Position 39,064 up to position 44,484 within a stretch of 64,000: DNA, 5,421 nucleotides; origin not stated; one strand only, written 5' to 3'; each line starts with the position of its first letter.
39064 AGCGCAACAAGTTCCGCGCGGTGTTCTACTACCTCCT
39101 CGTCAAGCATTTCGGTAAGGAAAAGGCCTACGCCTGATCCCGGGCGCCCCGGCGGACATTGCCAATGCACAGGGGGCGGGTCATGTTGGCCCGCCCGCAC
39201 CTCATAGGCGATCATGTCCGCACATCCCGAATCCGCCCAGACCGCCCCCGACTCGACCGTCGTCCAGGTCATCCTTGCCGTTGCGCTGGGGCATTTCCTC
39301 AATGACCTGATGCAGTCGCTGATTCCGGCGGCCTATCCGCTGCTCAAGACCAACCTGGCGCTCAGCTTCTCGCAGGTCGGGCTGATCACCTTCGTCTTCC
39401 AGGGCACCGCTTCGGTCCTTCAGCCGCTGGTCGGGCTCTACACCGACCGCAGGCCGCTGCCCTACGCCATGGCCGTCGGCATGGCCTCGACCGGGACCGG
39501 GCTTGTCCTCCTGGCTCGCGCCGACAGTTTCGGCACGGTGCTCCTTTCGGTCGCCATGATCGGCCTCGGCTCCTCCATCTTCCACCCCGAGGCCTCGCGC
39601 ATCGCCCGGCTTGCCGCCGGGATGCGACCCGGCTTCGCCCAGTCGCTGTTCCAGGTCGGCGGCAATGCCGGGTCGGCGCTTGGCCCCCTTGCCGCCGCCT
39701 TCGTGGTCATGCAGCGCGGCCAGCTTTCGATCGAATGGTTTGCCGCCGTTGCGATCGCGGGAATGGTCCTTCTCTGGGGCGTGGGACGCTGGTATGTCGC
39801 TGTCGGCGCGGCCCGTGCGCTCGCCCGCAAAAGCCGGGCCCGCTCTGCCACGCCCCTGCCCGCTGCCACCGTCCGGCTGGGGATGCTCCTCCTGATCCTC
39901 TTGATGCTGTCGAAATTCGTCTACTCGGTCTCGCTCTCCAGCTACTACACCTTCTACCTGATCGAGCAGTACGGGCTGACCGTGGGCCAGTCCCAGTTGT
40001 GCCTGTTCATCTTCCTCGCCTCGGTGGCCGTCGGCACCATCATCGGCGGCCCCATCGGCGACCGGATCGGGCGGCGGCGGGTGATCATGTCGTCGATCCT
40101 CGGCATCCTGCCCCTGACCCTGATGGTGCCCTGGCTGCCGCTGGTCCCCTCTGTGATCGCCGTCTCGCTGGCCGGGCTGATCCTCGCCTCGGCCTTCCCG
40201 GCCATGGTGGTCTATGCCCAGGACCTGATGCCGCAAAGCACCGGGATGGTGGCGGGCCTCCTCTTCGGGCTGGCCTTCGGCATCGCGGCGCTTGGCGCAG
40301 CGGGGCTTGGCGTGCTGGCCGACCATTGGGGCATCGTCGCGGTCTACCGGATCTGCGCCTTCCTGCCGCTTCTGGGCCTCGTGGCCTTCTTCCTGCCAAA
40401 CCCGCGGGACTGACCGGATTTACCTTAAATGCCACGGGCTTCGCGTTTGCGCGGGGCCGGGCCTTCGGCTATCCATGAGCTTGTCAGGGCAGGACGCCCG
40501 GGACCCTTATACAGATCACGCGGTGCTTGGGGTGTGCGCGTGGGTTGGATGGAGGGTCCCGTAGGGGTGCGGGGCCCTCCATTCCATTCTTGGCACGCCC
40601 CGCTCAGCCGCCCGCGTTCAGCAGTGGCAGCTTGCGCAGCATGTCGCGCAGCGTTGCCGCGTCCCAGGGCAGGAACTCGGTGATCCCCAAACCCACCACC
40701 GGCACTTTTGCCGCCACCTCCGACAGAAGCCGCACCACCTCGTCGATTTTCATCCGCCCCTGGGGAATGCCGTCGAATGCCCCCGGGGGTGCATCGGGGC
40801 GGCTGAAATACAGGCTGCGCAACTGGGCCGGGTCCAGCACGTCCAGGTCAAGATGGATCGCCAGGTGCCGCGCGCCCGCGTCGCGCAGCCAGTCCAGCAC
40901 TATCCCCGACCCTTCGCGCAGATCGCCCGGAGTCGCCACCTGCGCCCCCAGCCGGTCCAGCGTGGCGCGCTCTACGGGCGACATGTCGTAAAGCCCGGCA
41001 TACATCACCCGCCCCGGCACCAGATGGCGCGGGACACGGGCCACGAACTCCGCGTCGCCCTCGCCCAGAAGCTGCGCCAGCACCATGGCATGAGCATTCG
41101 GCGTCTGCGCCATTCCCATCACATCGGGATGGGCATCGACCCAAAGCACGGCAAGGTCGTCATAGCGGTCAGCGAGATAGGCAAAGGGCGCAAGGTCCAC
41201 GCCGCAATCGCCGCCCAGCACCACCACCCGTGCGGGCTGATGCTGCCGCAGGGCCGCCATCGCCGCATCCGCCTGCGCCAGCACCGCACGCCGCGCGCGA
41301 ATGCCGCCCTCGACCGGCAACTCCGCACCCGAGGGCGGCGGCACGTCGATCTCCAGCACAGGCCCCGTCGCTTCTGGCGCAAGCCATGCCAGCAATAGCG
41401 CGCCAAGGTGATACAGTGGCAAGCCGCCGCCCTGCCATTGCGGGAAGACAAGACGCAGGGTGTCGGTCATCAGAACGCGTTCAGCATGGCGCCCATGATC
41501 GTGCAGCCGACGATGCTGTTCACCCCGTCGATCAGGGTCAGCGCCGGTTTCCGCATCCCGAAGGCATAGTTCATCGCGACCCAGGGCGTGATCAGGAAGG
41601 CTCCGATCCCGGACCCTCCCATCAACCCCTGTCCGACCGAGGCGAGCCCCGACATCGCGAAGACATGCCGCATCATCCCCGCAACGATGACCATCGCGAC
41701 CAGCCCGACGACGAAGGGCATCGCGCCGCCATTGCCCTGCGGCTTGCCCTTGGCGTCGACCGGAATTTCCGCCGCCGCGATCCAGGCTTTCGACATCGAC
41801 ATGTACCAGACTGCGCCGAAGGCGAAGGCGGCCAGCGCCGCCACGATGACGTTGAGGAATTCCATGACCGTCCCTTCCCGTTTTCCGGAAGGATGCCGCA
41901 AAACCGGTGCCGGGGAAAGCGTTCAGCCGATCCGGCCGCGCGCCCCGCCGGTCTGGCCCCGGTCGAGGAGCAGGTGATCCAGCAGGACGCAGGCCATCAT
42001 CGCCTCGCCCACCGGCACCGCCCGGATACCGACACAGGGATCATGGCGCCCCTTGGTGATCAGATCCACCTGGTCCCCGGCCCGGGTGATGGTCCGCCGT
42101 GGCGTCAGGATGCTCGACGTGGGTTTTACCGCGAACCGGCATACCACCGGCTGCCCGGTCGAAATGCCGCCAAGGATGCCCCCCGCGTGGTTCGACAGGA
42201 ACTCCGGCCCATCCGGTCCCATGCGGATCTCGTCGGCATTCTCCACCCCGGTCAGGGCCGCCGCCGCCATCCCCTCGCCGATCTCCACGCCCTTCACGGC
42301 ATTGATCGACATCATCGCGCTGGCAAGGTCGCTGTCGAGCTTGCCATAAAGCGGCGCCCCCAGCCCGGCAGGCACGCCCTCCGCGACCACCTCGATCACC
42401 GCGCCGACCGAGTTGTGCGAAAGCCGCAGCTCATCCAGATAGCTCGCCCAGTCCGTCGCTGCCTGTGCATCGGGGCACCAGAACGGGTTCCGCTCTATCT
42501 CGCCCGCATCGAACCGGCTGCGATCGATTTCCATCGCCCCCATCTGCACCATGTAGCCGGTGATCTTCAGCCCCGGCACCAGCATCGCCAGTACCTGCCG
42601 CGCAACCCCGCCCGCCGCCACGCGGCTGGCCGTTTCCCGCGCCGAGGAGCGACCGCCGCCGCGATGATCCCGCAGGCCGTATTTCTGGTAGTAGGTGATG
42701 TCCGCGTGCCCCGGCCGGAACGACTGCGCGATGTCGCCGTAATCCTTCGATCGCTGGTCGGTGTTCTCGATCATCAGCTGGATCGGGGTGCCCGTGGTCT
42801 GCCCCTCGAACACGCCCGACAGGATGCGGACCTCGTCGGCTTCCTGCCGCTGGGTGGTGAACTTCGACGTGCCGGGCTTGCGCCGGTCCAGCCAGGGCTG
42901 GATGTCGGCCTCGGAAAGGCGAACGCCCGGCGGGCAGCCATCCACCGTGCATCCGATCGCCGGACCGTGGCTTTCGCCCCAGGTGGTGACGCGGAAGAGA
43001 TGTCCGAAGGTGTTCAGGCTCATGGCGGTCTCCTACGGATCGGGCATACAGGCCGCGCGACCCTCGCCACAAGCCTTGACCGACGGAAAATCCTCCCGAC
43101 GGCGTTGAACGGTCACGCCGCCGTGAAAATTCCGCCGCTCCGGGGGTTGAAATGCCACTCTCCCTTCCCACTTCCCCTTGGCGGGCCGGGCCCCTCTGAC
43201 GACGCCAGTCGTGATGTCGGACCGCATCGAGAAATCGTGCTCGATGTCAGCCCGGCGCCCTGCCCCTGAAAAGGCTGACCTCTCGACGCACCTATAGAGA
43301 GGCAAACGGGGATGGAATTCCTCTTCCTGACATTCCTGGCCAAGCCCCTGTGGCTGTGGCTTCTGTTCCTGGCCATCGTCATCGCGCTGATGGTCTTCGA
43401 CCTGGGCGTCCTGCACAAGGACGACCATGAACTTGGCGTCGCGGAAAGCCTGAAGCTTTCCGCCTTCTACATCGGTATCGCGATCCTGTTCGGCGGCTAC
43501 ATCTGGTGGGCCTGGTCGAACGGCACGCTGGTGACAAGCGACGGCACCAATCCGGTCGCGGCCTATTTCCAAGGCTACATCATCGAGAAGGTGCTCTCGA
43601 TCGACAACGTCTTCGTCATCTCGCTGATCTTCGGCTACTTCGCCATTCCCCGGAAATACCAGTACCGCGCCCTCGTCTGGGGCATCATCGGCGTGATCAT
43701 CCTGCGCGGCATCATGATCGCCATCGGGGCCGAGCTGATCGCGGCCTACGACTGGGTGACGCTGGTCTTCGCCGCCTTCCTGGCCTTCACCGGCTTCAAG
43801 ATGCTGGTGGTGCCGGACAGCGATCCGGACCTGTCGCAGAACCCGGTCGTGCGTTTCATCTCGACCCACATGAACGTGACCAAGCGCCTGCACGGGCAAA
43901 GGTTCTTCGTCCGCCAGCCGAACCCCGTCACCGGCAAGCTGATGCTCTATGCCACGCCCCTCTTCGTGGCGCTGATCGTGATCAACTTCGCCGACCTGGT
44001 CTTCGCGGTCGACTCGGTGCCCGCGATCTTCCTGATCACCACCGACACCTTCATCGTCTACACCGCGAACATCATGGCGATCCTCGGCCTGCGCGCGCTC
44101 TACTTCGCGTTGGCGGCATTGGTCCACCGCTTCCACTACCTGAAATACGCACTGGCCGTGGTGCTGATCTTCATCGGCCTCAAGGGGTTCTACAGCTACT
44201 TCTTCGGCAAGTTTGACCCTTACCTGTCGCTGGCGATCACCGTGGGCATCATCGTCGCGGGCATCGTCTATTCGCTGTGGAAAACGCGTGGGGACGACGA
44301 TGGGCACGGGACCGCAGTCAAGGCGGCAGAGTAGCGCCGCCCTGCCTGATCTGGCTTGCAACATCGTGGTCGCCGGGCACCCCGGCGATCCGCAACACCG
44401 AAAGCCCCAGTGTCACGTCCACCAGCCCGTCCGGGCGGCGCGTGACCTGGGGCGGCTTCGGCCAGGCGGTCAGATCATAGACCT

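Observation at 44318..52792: Seven same-strand, tightly coupled genes for uncharacterised hydrolase-like, GT-like and RTX-sulfatase proteins form a candidate undescribed glycan- or polymer-tailoring module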

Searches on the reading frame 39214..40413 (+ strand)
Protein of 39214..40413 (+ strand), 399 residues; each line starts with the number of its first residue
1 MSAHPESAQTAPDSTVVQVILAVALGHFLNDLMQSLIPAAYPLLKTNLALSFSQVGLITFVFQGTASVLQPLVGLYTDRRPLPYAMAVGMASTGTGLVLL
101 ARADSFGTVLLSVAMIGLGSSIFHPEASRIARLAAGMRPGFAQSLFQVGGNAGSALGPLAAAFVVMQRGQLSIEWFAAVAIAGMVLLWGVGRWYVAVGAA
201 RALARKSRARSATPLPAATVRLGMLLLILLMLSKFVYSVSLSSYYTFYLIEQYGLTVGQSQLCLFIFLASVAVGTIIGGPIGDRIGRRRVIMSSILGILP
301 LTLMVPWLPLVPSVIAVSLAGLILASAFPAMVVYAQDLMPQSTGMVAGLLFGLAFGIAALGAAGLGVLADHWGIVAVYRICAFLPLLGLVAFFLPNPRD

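Call 59: search_protein_families(library=pfam, proteins=[window:39214-40413:+], max_evalue=0.001)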
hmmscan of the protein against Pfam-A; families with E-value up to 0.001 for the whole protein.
window:39214-40413:+ (399 aa): 3 families
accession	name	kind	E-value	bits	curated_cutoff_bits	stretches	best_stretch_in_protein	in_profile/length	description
PF07690.21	MFS_1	-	1.8e-44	152.5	33.4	2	23-359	1-343/347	Major Facilitator Superfamily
PF03137.26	OATP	-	0.00013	20.9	25.8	0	215-286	282-358/545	Organic Anion Transporter Polypeptide (OATP) family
PF16491.10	Peptidase_M48_N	-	0.00046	20.5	27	1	215-281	69-135/179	CAAX prenyl protease N-terminal, five membrane helices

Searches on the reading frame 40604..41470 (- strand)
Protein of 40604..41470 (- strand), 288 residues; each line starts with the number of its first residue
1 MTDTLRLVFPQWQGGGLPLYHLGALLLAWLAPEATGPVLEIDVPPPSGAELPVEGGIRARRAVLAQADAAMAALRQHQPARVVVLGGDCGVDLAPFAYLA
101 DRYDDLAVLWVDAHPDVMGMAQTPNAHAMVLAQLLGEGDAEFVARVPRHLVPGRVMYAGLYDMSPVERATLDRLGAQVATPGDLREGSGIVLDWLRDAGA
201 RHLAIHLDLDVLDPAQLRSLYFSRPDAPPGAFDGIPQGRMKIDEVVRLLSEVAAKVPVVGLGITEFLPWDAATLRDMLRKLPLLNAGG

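Call 116: search_protein_families(library=pfam, proteins=[window:40604-41470:-], max_evalue=0.0001)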
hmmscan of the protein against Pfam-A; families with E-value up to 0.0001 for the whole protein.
window:40604-41470:- (288 aa): 1 family
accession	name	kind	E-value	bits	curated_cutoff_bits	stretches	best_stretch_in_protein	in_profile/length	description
PF00491.26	Arginase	-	1.4e-16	61.3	22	1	61-216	67-218/280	Arginase family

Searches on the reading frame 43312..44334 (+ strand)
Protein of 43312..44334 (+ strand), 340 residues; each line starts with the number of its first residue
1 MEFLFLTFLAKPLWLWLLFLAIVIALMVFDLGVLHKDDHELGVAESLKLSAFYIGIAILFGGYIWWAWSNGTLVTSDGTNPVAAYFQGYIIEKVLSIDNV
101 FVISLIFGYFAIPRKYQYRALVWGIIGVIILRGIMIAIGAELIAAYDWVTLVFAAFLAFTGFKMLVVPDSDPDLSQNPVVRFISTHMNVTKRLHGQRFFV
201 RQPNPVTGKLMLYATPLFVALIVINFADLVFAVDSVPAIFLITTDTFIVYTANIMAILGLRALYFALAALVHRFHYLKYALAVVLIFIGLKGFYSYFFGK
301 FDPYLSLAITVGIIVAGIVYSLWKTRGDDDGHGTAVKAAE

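Call 4: search_protein_families(library=pfam, proteins=[window:43312-44334:+], max_evalue=0.01)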
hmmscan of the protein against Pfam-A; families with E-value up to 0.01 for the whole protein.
window:43312-44334:+ (340 aa): 1 family
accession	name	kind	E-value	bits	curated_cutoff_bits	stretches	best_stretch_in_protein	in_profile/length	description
PF03741.22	TerC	-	5.2e-48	163.6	27.8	1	86-291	1-173/178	Integral membrane protein TerC family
